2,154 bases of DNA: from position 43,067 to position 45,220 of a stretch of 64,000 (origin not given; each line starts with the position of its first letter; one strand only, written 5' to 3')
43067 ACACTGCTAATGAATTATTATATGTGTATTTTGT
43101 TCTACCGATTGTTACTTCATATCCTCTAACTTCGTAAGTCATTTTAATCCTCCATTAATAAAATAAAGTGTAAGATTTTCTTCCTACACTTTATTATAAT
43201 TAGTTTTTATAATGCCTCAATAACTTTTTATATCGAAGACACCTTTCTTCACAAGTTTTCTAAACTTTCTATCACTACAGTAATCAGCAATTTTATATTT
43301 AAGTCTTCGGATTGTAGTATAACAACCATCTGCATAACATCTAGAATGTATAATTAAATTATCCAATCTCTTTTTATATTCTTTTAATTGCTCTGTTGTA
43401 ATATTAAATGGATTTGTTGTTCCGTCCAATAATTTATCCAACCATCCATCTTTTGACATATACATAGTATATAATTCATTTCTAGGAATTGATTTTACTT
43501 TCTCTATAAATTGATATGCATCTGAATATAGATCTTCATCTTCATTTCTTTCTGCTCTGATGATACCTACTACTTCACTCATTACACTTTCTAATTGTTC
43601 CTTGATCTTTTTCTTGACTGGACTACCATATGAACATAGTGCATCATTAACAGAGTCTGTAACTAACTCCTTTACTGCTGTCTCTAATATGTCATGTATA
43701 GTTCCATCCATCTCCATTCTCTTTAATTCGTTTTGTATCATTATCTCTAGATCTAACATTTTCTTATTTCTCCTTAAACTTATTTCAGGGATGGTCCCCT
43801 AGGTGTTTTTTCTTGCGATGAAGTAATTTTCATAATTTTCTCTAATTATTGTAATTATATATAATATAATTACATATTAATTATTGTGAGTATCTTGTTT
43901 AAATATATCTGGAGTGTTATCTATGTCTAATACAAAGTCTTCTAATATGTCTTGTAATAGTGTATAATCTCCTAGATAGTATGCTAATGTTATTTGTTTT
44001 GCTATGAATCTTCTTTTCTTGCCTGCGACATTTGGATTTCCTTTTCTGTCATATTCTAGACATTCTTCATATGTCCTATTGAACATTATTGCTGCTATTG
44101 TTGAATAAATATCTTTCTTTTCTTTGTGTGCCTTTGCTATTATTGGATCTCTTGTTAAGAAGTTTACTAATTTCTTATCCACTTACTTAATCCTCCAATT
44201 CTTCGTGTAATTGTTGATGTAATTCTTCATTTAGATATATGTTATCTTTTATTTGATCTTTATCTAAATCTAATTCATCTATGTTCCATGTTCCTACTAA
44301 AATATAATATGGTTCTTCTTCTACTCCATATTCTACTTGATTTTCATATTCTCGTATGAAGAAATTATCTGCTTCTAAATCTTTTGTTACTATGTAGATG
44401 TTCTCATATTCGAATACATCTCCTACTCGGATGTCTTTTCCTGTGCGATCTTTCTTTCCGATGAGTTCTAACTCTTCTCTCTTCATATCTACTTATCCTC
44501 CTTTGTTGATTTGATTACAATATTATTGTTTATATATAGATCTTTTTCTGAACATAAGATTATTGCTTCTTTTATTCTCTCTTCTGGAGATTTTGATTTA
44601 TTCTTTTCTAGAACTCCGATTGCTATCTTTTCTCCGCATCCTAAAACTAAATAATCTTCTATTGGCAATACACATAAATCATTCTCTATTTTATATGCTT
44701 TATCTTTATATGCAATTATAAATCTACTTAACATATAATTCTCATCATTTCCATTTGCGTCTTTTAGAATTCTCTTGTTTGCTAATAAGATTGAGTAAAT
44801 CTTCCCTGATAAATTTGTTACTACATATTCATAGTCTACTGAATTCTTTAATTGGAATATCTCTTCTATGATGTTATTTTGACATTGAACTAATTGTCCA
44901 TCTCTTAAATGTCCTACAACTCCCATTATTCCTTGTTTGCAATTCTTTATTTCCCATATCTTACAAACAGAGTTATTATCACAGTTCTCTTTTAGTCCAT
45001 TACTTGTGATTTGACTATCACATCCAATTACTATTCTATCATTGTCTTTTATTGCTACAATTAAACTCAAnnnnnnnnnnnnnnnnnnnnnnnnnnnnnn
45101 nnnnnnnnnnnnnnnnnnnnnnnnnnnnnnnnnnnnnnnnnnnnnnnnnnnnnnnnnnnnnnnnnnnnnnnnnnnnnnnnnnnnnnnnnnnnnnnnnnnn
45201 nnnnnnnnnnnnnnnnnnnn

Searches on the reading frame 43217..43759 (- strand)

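Call 69: search_protein_families(library=pfam, proteins=[window:43217-43759:-], max_evalue=0.001)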
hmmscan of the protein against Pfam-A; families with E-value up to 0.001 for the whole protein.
window:43217-43759:- (180 aa): 0 families

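Call 72: search_protein_families(library=ncbifam, proteins=[window:43217-43759:-], max_evalue=0.001)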
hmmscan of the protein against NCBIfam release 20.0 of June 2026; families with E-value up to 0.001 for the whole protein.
window:43217-43759:- (180 aa): 0 families

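Call 73: search_protein_families(library=phrogs, proteins=[window:43217-43759:-], max_evalue=0.0001)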
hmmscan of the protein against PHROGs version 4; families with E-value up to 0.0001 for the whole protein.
window:43217-43759:- (180 aa): 1 family
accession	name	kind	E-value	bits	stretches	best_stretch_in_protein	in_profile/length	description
phrog_2600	-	unknown function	6.8e-09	36.9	1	2-63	4-64/236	-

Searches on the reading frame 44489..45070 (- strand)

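Call 69: search_protein_families(library=pfam, proteins=[window:44489-45070:-], max_evalue=0.001)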
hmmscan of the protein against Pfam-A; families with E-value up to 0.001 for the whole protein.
window:44489-45070:- (193 aa): 1 family
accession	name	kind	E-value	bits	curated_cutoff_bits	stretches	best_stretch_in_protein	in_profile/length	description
PF00227.31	Proteasome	-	6.8e-06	26.3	22.4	1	4-170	7-170/189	Proteasome subunit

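Call 72: search_protein_families(library=ncbifam, proteins=[window:44489-45070:-], max_evalue=0.001)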
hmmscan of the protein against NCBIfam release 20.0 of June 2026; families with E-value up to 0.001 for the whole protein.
window:44489-45070:- (193 aa): 2 families
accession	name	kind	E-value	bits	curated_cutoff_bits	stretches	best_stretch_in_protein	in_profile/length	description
TIGR03634.1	arc_protsome_B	equivalog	2.7e-05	23.8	224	1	4-160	4-146/185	archaeal proteasome endopeptidase complex subunit beta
NF003964.0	PRK05456.1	equivalog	0.00095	18.9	137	0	3-57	9-59/179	ATP-dependent protease subunit HslV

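Call 73: search_protein_families(library=phrogs, proteins=[window:44489-45070:-], max_evalue=0.0001)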
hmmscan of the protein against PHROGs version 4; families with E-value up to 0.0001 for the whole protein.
window:44489-45070:- (193 aa): 1 family
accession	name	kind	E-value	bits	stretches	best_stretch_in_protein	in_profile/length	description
phrog_1040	-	other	2.9e-12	47.8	1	1-192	14-159/277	peptidase HslV family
